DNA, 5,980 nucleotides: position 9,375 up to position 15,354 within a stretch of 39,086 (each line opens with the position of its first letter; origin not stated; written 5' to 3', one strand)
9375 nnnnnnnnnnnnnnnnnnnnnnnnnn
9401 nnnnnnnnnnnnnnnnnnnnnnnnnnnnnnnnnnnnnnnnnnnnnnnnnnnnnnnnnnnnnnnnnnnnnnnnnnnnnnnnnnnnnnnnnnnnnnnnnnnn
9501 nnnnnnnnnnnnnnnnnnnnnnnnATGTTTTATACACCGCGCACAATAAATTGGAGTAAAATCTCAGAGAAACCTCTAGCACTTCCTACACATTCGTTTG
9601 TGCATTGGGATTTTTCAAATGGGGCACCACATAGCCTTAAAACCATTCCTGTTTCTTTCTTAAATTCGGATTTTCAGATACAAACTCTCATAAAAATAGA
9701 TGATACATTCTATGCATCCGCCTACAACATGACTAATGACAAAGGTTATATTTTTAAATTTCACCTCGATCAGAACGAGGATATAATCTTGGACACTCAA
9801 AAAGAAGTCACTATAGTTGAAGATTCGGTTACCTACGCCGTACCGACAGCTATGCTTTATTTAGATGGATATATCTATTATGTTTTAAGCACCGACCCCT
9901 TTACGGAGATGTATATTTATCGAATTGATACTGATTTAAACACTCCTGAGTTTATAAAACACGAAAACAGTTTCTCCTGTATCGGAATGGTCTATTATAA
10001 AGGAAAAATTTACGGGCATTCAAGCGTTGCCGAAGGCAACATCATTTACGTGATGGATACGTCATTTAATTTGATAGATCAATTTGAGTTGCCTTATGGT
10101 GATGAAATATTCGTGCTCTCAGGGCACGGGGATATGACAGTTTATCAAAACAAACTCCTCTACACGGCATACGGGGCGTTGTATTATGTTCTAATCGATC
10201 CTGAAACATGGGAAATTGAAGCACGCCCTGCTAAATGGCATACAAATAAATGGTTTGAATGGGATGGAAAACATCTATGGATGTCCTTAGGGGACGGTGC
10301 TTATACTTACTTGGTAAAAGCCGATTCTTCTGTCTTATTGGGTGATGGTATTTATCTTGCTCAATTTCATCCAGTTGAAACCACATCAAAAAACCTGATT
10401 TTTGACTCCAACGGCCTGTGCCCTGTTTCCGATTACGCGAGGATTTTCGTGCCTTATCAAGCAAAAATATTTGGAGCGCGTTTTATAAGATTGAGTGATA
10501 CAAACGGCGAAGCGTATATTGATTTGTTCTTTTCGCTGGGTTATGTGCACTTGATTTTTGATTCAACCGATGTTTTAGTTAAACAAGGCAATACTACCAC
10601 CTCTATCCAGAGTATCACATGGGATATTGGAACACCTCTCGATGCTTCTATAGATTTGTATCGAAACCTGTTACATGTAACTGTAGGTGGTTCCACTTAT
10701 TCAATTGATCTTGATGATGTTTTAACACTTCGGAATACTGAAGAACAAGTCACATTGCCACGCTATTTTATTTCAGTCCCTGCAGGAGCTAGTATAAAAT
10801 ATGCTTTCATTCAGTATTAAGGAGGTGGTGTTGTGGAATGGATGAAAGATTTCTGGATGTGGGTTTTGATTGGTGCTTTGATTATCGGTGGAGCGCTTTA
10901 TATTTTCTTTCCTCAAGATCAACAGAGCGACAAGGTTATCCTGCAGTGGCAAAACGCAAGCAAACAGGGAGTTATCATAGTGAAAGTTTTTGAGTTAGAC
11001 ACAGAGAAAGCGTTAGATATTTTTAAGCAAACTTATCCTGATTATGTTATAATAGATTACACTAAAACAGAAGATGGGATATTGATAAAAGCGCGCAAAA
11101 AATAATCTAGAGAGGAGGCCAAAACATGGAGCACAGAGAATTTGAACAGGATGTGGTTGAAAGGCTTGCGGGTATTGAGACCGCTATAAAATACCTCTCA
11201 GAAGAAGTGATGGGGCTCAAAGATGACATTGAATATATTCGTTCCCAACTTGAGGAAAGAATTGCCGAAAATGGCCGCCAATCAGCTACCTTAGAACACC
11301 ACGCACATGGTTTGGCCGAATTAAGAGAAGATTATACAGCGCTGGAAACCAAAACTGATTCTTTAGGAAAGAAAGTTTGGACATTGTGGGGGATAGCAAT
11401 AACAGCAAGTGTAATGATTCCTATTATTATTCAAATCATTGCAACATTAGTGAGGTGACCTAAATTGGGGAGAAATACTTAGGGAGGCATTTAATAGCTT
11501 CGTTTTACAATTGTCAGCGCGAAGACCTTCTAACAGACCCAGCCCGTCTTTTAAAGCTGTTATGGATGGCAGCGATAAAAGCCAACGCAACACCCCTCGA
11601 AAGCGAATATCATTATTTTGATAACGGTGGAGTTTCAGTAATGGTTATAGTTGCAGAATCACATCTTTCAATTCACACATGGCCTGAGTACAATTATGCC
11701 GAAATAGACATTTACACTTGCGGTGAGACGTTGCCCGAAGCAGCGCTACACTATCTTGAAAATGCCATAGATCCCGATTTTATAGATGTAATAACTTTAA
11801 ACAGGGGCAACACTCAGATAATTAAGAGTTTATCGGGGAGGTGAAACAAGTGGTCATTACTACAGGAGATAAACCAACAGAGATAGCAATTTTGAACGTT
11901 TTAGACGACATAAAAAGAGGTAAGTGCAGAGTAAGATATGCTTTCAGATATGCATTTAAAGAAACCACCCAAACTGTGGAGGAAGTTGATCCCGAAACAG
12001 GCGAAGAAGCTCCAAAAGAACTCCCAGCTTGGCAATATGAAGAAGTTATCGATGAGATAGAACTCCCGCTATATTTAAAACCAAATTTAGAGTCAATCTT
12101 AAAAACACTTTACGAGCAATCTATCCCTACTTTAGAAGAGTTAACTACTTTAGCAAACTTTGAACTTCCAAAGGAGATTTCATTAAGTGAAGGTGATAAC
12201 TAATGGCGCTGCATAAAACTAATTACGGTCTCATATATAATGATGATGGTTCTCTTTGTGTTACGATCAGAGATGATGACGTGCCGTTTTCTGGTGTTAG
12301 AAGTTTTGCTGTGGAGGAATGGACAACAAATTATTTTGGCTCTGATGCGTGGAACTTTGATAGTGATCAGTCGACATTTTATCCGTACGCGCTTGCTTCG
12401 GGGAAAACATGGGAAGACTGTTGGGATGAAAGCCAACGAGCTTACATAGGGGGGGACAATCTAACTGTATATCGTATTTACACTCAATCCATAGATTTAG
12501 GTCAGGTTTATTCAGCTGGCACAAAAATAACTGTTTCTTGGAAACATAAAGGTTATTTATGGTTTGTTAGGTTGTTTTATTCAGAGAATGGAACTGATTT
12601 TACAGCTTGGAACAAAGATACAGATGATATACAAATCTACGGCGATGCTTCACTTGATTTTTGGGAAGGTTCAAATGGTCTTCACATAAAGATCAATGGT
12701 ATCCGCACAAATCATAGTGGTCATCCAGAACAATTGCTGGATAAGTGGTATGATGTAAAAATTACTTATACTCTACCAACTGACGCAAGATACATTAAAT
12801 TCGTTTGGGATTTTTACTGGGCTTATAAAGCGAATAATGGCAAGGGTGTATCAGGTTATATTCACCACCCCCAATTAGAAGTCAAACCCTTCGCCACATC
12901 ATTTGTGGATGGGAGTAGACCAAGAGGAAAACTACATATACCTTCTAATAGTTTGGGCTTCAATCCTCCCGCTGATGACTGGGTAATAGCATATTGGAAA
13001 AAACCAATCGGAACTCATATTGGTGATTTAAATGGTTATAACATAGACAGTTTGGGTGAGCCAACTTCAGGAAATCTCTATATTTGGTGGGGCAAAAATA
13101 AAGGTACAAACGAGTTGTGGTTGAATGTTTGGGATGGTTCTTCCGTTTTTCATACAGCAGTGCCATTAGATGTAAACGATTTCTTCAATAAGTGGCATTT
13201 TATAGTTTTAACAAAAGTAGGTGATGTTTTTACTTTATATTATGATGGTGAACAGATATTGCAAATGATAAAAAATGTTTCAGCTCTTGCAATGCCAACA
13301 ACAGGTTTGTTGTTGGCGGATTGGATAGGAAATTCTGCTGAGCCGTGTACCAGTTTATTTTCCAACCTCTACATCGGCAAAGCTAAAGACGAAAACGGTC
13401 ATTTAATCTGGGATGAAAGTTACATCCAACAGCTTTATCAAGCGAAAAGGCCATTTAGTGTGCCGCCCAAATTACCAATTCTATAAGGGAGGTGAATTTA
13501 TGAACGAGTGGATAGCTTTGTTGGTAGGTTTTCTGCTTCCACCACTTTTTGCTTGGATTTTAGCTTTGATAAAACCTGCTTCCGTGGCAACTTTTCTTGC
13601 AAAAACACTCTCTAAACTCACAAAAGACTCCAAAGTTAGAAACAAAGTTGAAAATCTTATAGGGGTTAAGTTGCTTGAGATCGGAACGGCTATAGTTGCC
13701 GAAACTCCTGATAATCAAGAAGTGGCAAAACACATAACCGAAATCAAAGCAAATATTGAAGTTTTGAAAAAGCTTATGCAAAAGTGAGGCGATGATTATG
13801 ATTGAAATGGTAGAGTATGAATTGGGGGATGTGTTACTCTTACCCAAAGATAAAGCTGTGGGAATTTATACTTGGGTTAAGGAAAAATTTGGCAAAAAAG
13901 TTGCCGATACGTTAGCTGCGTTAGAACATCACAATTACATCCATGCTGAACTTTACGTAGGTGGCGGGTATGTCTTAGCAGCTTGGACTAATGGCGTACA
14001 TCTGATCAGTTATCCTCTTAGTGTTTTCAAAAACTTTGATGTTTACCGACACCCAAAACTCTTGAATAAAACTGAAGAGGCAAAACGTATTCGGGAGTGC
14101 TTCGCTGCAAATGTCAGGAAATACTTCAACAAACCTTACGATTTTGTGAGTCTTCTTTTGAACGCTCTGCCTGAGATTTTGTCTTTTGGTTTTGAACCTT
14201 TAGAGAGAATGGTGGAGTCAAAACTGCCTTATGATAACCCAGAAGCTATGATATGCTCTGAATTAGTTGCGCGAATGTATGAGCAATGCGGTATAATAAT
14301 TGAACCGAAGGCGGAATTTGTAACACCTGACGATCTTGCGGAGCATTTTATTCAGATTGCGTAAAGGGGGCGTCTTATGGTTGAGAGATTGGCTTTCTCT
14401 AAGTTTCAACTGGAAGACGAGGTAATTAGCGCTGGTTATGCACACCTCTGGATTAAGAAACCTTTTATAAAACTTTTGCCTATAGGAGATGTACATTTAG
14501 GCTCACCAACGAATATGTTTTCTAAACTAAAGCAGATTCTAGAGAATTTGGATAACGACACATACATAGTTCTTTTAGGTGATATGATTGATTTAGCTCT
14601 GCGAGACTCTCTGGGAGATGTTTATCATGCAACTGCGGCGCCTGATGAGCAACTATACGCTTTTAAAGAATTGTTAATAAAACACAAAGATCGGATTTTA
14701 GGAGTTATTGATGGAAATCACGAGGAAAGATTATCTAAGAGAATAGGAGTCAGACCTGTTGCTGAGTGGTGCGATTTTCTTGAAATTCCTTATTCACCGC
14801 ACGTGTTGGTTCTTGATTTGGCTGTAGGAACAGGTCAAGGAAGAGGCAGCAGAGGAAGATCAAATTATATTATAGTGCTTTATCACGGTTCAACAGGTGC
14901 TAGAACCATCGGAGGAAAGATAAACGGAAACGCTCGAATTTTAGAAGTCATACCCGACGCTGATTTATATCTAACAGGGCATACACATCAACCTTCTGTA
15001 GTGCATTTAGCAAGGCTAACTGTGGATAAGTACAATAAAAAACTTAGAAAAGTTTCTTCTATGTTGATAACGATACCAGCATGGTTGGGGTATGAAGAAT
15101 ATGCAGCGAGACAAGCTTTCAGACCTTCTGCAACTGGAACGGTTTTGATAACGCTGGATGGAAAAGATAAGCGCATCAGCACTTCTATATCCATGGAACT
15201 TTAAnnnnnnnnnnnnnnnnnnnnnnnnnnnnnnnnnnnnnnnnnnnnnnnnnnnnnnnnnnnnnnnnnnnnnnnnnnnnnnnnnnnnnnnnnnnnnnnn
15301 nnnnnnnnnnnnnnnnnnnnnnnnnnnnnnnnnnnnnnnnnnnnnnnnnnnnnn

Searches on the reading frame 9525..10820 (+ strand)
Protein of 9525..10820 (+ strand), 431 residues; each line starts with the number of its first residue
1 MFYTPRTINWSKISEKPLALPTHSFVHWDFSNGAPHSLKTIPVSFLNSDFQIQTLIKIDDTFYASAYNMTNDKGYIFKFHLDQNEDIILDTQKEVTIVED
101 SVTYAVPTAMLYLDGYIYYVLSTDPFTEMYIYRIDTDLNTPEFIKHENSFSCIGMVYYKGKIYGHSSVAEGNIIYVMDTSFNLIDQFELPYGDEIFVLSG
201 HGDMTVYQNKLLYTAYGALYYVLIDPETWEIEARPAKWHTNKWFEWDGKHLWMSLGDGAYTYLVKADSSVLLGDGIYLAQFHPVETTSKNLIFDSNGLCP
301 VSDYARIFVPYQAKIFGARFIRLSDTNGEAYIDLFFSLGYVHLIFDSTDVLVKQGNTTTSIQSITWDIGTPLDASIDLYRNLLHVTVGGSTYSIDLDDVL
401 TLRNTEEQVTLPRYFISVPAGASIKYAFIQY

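Call 58: search_protein_families(library=pfam, proteins=[window:9525-10820:+], max_evalue=0.001)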
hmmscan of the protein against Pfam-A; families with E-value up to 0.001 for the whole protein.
window:9525-10820:+ (431 aa): 0 families

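Call 94: search_dna_similar(query=window:9525-10820:+, collection=phages, mode=protein, max_evalue=0.00001, max_rows=8)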
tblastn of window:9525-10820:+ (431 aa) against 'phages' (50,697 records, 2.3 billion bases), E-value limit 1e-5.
No match.

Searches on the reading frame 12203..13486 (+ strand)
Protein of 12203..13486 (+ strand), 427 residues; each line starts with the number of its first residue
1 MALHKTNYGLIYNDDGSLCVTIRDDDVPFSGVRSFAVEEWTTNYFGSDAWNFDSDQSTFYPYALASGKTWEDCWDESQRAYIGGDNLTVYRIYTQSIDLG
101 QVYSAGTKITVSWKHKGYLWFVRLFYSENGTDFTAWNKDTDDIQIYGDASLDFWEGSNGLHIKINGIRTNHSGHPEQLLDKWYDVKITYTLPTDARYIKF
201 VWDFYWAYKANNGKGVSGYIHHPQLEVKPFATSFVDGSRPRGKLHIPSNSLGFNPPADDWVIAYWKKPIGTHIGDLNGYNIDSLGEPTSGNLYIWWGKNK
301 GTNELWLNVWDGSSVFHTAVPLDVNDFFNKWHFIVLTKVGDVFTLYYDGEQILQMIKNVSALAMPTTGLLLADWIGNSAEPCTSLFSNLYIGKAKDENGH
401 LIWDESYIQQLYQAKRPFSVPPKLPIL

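Call 58: search_protein_families(library=pfam, proteins=[window:12203-13486:+], max_evalue=0.001)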
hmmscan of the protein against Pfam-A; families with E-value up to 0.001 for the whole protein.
window:12203-13486:+ (427 aa): 1 family
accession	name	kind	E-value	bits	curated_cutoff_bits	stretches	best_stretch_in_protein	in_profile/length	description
PF13385.13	Laminin_G_3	-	0.00011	22.8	27.6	1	257-378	16-124/151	Concanavalin A-like lectin/glucanases superfamily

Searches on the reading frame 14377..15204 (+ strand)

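Call 58: search_protein_families(library=pfam, proteins=[window:14377-15204:+], max_evalue=0.001)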
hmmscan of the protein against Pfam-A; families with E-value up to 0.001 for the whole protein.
window:14377-15204:+ (275 aa): 2 families
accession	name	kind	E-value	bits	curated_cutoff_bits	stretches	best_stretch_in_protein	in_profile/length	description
PF00149.33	Metallophos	-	4.1e-08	34.3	21.5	1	33-206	3-191/191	Calcineurin-like phosphoesterase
PF12850.12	Metallophos_2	-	0.00012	22.6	27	0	33-209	3-122/154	Calcineurin-like phosphoesterase superfamily domain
